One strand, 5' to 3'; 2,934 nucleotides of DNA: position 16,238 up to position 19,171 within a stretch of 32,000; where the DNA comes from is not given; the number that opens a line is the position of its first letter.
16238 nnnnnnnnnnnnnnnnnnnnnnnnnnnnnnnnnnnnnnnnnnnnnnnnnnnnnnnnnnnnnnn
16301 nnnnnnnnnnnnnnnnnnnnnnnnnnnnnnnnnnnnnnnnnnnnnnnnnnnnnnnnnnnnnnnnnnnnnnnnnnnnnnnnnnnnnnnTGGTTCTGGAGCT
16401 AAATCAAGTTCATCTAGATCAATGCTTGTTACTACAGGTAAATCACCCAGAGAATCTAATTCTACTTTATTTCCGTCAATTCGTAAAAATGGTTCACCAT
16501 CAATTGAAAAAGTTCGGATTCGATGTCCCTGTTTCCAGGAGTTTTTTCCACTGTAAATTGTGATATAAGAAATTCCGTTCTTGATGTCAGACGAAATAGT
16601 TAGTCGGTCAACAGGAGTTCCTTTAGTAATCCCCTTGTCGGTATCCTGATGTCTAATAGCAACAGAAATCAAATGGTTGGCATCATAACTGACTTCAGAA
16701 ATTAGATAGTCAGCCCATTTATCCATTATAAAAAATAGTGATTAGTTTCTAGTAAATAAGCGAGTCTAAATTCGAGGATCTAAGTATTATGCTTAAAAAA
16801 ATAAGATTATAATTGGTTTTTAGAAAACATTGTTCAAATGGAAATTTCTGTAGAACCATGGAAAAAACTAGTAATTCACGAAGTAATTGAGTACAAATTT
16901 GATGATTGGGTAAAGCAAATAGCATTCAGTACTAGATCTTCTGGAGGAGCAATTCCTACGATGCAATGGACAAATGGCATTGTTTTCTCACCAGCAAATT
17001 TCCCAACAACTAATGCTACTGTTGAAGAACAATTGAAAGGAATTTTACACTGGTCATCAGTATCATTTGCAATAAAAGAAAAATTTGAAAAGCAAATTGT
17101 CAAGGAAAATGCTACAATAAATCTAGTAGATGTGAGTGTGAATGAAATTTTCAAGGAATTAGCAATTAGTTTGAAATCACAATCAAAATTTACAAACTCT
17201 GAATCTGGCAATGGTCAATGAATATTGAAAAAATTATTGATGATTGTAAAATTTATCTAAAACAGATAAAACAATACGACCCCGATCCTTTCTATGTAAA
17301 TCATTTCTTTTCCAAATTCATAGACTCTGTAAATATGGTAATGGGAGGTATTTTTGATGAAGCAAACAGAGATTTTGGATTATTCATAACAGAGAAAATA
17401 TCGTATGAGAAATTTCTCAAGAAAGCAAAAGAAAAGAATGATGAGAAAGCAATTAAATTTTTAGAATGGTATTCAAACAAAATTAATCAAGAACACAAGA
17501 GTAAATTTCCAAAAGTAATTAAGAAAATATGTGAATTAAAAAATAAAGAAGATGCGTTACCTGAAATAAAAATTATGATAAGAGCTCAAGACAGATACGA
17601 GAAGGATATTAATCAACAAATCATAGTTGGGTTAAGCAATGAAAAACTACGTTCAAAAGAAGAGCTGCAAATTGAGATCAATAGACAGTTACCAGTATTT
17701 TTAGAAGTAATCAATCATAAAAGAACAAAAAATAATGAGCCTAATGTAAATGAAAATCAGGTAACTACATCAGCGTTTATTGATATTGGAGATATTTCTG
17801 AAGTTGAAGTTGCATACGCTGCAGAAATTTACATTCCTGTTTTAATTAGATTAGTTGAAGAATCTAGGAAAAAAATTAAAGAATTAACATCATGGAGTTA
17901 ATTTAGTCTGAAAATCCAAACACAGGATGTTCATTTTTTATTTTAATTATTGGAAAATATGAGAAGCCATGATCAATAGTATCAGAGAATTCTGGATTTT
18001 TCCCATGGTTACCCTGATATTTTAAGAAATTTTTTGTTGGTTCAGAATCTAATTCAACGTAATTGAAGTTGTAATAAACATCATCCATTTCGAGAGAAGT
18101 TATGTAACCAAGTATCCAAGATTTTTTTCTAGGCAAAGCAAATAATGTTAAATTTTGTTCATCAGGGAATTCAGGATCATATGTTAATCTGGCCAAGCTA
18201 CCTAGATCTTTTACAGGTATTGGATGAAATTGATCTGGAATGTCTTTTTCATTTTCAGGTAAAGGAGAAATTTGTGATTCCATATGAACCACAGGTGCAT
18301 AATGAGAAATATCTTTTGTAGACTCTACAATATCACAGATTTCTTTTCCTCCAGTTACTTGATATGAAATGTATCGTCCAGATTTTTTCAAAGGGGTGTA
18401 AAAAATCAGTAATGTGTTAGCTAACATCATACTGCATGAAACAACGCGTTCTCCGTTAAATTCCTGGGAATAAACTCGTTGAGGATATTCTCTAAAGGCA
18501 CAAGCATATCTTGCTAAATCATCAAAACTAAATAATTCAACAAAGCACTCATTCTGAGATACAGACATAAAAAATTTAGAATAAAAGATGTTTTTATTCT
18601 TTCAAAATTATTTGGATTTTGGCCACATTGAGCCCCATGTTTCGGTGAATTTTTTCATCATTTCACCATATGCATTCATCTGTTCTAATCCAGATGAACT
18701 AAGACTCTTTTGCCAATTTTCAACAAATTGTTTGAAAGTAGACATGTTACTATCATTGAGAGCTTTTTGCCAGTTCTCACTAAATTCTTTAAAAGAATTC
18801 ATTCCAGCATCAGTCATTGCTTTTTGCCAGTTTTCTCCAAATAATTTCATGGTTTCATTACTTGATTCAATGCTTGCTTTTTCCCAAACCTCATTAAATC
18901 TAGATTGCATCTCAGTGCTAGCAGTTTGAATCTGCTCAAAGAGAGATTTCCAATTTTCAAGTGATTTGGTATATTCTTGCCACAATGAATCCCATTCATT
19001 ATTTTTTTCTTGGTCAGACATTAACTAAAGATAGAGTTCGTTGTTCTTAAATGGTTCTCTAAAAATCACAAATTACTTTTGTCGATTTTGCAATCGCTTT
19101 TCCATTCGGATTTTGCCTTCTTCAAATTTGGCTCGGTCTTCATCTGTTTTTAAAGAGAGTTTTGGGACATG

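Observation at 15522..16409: Base-perfect nested 108-bp and 87-bp tandem modules sharing an 8-bp junction microhomology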

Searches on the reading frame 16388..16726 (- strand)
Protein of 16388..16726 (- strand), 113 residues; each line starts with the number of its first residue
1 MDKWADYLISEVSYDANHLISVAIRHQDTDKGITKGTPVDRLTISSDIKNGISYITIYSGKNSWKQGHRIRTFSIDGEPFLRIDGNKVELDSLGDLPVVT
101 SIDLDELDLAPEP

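Call 16: find_related_loci(query=A1, collection=genome_contigs, flank=6000)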
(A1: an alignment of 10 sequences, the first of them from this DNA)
Query A1 (97 aa) in genome_contigs; peptide patterns used: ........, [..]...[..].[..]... (x = any residue, [..] = any of these).
211 stretches matched a pattern; 176 encode a relative of the query (tblastn E <= 1e-3); the best 80 are kept; 80 distinct loci.
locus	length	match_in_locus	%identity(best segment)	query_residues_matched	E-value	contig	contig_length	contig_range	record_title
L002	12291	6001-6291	94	1-97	4e-61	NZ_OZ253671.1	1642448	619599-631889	MAG: Nitrosopumilus sp. isolate a7174fe6-efbc-48e7-936d-e4c6e82819a1 chromosome 1, complete sequence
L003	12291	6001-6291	93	1-97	1e-59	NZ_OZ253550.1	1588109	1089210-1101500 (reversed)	MAG: Nitrosopumilus sp. isolate b6ab8db1-e288-4189-af5a-9604fbca7118 chromosome 1, complete sequence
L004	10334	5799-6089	92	1-97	4e-58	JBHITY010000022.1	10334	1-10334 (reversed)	MAG: Nitrosopumilus sp. isolate TC2-3L-PW_bin.34 TC2-3L-PW_bin.34_contig0022, whole genome shotgun sequence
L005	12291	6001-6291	92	1-97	5e-58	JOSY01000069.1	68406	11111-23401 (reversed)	Marine Group I thaumarchaeote SCGC AAA799-D11 AAA799D11_137, whole genome shotgun sequence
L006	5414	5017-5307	92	1-97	6e-57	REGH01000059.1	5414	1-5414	MAG: Nitrosopumilus sp. isolate GoM_MAG4 NODE_9962_length_5414_cov_18.715718, whole genome shotgun sequence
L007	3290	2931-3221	91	1-97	5e-56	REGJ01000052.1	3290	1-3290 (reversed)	MAG: Nitrosopumilus sp. isolate GoM_MAG5 NODE_22822_length_3290_cov_18.524186, whole genome shotgun sequence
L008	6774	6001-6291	76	1-97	6e-53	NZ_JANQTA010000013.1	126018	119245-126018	MAG: Nitrosopumilus sp. isolate IP29b_bin.65 k99_1779661, whole genome shotgun sequence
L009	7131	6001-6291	81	1-97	1e-52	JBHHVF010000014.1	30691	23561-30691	MAG: Nitrosopumilus sp. isolate S.4.sp3_bin.11 NODE_423_length_30691_cov_10.184032, whole genome shotgun sequence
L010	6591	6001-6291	84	1-97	2e-52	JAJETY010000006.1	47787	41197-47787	MAG: Nitrosopumilus sp. isolate SFB3 b18_orig_k141_2254596_length_47787_cov_19.1950, whole genome shotgun sequence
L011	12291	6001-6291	77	1-97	2e-52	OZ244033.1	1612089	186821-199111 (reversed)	MAG: Nitrosopumilus sp. isolate 1ae46461-07d9-4201-ae73-64b79862995f genome assembly, chromosome: 1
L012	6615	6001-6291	81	1-97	3e-52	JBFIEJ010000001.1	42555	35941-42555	MAG: Nitrosopumilus sp. isolate Mix_sand11.2021.09.D.78 k141_3506670_length_42555_cov_20.9432, whole genome shotgun sequ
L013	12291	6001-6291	78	1-97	7e-52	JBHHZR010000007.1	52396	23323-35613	MAG: Nitrosopumilus sp. isolate Maj_1_bin.1 NODE_172_length_52396_cov_21.860339, whole genome shotgun sequence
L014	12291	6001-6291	77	1-97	1e-51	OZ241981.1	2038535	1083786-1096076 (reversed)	MAG: Nitrosopumilus sp. isolate eb6070b7-b3a7-45a2-b86f-918436be457c genome assembly, chromosome: 1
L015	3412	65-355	77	1-97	1e-51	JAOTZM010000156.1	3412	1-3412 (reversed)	MAG: Nitrosopumilus sp. isolate 21_July_SF_Bin12 21_July_SF_Bin12_scaffold_5249_c1, whole genome shotgun sequence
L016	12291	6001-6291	79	1-97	7e-51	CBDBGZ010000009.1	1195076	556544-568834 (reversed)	MAG: Nitrosopumilus sp. isolate c36cf708-97f0-491c-9d70-4f9c4cd1efaf genome assembly, contig: contig_9, whole genome sho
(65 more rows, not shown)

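Call 26: search_protein_families(library=ncbifam, proteins=[window:16409-16726:-], max_evalue=1)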
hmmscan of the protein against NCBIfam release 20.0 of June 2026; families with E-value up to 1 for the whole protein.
seq(106 aa): 0 families

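Call 30: find_related_loci(query=window:16388-16726:-, collection=metagenome_contigs, flank=3000)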
Query seq(113 aa) (113 aa) in metagenome_contigs; peptide patterns used: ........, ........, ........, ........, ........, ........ (x = any residue, [..] = any of these).
424 stretches matched a pattern; 81 encode a relative of the query (tblastn E <= 1e-3); the best 80 are kept; 80 distinct loci.
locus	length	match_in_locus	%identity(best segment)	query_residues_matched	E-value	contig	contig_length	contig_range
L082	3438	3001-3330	93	1-110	3e-65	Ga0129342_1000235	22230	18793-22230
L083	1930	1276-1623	74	1-113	9e-57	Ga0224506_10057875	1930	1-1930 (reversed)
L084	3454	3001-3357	71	1-113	3e-54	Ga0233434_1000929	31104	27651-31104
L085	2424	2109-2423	82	1-105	5e-54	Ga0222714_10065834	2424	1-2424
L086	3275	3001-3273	92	1-91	4e-53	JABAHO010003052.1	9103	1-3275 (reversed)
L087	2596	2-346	71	1-112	2e-53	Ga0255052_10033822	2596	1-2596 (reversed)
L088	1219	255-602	70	1-113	2e-55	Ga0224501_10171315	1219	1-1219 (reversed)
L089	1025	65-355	78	1-97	9e-56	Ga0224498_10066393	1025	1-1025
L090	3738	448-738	77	1-97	5e-52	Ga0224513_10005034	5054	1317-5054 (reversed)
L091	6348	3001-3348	67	1-113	8e-52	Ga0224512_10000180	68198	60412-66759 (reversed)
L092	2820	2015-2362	69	1-113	7e-52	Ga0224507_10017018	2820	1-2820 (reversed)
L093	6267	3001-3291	77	1-97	1e-51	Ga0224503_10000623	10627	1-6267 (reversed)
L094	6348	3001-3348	67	1-113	8e-52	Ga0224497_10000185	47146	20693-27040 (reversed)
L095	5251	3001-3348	72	1-113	8e-52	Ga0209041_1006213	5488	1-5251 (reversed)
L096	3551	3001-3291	77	1-97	2e-51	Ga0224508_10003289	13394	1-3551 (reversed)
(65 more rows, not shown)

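Call 33: predict_structure(alignment_id=A2)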
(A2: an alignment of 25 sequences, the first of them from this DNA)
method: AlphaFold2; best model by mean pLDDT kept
length: 100 residues; sequences in the alignment: 25
mean_pLDDT: 71.8   pTM: 0.66
mean pLDDT of the five models: 71.8, 69.2, 69.0, 57.8, 51.0
residues with pLDDT >= 90: 11; 70-90: 53; 50-70: 19; < 50: 17
segments of 3 or more residues with pLDDT < 50: 84-100
pLDDT, mean of each block of 10 residues (from residue 1): 84 74 88 89 85 83 78 60 45 33
secondary structure, 60 per line:
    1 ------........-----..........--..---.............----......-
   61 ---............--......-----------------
elements in order: E7-14 E20-29 E37-40 H41-49 E54-59 E64-75 E78-83

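Call 36: fold_search(model_id=the predicted structure, library=pdb)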
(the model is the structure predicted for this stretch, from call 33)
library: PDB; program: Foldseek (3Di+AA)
matches with E <= 10: 446; with E <= 0.001: 0
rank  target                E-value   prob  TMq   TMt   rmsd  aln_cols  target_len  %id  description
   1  6hts_C                5.8e-02  0.93  0.34  0.10  10.7        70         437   23  Cryo-EM structure of the human INO80 complex bound to nucleosome (released 2018-11-07)
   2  7zi4_C                1.5e-01  0.77  0.33  0.09  10.7        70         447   23  Cryo-EM structure of the human INO80 complex bound to a WT nucleosome (released 2023-04-19)
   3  8x15_O                2.3e-01  0.75  0.33  0.10  10.0        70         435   24  Structure of nucleosome-bound SRCAP-C in the apo state (released 2024-03-06)
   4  6fhs_C                2.8e-01  0.30  0.31  0.09  10.4       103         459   13  CryoEM Structure of INO80core (released 2018-04-25)
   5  9c57_E                4.1e-01  0.23  0.31  0.09  11.1       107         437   14  Reconstituted P400 Subcomplex of the human TIP60 complex (released 2024-08-21)
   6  4x2v_A                4.1e-01  0.21  0.24  0.17  11.9        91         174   13  Crystal structure of the Murine Norovirus NS6 protease (inactive C139A mutant) with a C-terminal extension to include  (released 2015-02-18)
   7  4x2v_C                4.8e-01  0.20  0.25  0.18  13.2        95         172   13  Crystal structure of the Murine Norovirus NS6 protease (inactive C139A mutant) with a C-terminal extension to include  (released 2015-02-18)
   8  5it5_A                6.7e-01  0.21  0.27  0.10  10.9        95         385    9  Thermus thermophilus PilB core ATPase region (released 2016-10-19)
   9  7wb4_j                6.7e-01  0.10  0.19  0.03  15.8       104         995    9  Cryo-EM structure of the NR subunit from X. laevis NPC (released 2022-03-02)
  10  9cac_G                7.9e-01  0.25  0.32  0.09  12.9        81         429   20  Cryo-EM structure of the RuvBL lobe of the native human TIP60 complex (composite structure) (released 2025-06-18)
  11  8ets_T                8.3e-01  0.30  0.30  0.09  10.5        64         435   20  Class1 of the INO80-Hexasome complex (released 2023-07-19)
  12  9ltj_B                8.8e-01  0.07  0.19  0.04  16.9       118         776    8  Cryo-EM structure of DDB1-DDA1-DET1 complex (released 2026-01-28)
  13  8eu9_T                9.3e-01  0.33  0.32  0.09  10.1        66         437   24  Class1 of the INO80-Nucleosome complex (released 2023-07-12)
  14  9b1d_I                9.8e-01  0.30  0.30  0.09  10.1        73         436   20  Cryo-EM structure of native SWR1 bound to DNA (composite structure) (released 2024-10-09)
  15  3nm7_B                1.0e+00  0.15  0.23  0.28   6.0        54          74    9  Crystal Structure of Borrelia burgdorferi Pur-alpha (released 2010-10-06)
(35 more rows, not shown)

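Call 47: search_protein_families(library=pfam, alignment_id=A2, max_evalue=1)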
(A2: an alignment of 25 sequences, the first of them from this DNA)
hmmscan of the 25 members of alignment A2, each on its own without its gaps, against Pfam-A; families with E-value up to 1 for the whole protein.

A. member 1, seq(100 aa): 1 family
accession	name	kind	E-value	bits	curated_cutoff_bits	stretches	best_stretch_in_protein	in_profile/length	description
PF13031.12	DUF3892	-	0.0027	18.6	22.3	1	33-97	20-71/71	Protein of unknown function (DUF3892)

B. families by the number of members that match (of 25 scanned): 8 families
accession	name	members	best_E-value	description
PF13031.12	DUF3892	14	5.3e-05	Protein of unknown function (DUF3892)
PF06806.18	DUF1233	1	0.021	Putative excisionase (DUF1233)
PF09177.16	STX6_10_61_N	1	0.037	Syntaxin 6/10/61, N-terminal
PF00011.27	HSP20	1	0.049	Hsp20/alpha crystallin family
PF03217.20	SlpA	1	0.072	Surface layer protein A domain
PF17188.9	MucB_RseB_C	1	0.1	MucB/RseB C-terminal domain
PF18828.6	LPD15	1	0.12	Large polyvalent-protein-associated domain 15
PF06136.19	SOK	1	0.14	SOSEKI protein DIX-like domain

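Call 68: search_solved_structures(query=A2, max_evalue=5)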
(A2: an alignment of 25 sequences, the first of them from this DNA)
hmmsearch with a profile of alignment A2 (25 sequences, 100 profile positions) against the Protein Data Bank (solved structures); distinct sequences matched with E-value up to 5: 1.
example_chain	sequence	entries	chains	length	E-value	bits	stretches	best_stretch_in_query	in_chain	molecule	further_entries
6pk1_A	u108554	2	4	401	1.1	12.7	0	8-38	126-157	Serine--glyoxylate aminotransferase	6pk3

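Call 75: find_related_loci(query=A1, collection=viral_contigs, flank=5000)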
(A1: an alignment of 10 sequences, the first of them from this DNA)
Query A1 (97 aa) in viral_contigs; peptide patterns used: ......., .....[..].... (x = any residue, [..] = any of these).
27 stretches matched a pattern; 16 encode a relative of the query (tblastn E <= 1e-3); 16 distinct loci.
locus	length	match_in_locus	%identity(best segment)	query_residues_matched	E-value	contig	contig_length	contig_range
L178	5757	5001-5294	33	2-97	1e-12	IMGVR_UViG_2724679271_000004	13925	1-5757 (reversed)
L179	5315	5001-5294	33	2-97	1e-12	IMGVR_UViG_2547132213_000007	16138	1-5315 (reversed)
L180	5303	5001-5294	33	2-97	1e-12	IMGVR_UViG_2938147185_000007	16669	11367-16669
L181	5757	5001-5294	33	2-97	1e-12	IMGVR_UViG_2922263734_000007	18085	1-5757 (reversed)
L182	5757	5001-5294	33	2-97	1e-12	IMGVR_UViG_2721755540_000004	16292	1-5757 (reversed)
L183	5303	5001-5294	33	2-97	1e-12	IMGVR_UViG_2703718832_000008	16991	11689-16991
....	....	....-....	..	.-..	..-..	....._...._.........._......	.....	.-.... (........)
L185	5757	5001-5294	33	2-97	1e-12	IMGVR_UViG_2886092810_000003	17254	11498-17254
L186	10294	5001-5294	33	2-97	1e-12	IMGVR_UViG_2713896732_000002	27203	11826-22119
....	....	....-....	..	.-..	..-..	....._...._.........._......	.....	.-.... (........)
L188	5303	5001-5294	33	2-97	1e-12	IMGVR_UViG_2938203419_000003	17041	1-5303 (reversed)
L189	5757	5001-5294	33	2-97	1e-12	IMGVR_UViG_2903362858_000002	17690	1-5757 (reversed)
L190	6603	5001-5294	33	2-97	9e-12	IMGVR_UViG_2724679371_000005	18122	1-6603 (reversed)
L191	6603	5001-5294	33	2-97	9e-12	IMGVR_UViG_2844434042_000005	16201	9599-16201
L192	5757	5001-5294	30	2-97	2e-11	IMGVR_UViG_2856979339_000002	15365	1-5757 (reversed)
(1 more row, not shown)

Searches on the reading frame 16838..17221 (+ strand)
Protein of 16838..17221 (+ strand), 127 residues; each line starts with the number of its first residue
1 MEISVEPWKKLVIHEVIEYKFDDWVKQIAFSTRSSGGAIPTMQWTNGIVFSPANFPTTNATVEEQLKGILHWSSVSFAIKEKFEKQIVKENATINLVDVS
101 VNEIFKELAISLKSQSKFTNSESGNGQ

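Call 25: search_protein_families(library=pfam, proteins=[window:16838-17221:+], max_evalue=0.01)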
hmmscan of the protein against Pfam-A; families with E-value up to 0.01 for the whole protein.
window:16838-17221:+ (127 aa): 0 families

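Call 41: find_encoding_contigs(protein=window:16838-17221:+, flank=3000, max_places=10)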
Protein window:16838-17221:+ (127 aa): 12 contigs read that carry it; 10 places shown.
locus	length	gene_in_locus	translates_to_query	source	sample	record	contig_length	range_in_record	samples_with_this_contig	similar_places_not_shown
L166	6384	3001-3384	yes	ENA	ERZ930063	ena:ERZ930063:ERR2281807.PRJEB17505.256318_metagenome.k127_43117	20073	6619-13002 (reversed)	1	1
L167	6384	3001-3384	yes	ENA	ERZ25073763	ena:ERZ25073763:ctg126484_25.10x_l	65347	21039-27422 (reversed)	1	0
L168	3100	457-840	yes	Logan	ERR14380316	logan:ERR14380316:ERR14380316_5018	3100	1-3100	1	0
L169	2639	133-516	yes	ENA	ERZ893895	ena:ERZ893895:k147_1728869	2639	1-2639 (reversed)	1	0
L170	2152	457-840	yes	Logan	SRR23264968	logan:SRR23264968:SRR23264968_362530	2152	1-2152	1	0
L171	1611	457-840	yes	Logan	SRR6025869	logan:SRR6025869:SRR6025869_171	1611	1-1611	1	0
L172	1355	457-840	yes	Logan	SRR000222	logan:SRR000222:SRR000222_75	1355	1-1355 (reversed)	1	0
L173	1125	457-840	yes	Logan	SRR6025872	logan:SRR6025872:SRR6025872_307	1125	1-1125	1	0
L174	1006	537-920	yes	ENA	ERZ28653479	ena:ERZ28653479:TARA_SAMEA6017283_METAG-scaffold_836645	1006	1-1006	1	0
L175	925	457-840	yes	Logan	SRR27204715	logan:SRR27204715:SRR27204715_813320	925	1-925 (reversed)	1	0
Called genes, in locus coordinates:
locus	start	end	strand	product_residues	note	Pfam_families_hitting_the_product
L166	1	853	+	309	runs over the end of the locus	PF01040:UbiA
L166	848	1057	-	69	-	-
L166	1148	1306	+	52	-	-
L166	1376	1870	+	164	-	-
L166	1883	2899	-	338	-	PF18930:DUF5679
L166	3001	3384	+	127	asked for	-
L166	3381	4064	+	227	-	-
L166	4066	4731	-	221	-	-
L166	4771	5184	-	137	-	-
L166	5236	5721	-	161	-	PF03061:4HBT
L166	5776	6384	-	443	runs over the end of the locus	PF20695:UbiD_N, PF01977:UbiD, PF20696:UbiD_C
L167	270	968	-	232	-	-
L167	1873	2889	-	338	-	-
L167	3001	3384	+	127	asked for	-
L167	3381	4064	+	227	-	-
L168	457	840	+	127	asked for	-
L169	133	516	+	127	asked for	-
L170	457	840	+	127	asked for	-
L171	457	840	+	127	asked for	-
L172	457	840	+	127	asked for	-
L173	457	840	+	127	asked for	-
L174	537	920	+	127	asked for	-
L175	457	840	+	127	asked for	-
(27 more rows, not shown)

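Call 71: search_protein_families(library=padloc, proteins=[window:16838-17221:+], max_evalue=0.01)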
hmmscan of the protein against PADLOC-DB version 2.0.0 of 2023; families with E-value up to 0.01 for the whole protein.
window:16838-17221:+ (127 aa): 0 families

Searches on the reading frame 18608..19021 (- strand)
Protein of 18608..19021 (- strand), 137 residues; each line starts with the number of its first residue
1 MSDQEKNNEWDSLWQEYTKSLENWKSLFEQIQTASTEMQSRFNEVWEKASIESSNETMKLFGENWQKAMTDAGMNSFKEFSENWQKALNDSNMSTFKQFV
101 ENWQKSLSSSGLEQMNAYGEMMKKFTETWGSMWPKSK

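Call 25: search_protein_families(library=pfam, proteins=[window:18608-19021:-], max_evalue=0.01)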
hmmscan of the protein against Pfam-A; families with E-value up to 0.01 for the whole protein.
window:18608-19021:- (137 aa): 2 families
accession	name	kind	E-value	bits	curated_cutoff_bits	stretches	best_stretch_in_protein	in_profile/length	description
PF01610.23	DDE_Tnp_ISL3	-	0.0011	19.3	23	0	80-127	151-198/240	Transposase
PF08564.16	CDC37_C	-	0.0031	18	22.1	0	17-63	12-59/100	Cdc37 C terminal domain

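Call 71: search_protein_families(library=padloc, proteins=[window:18608-19021:-], max_evalue=0.01)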
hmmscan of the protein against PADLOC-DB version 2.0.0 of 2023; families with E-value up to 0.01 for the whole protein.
window:18608-19021:- (137 aa): 0 families
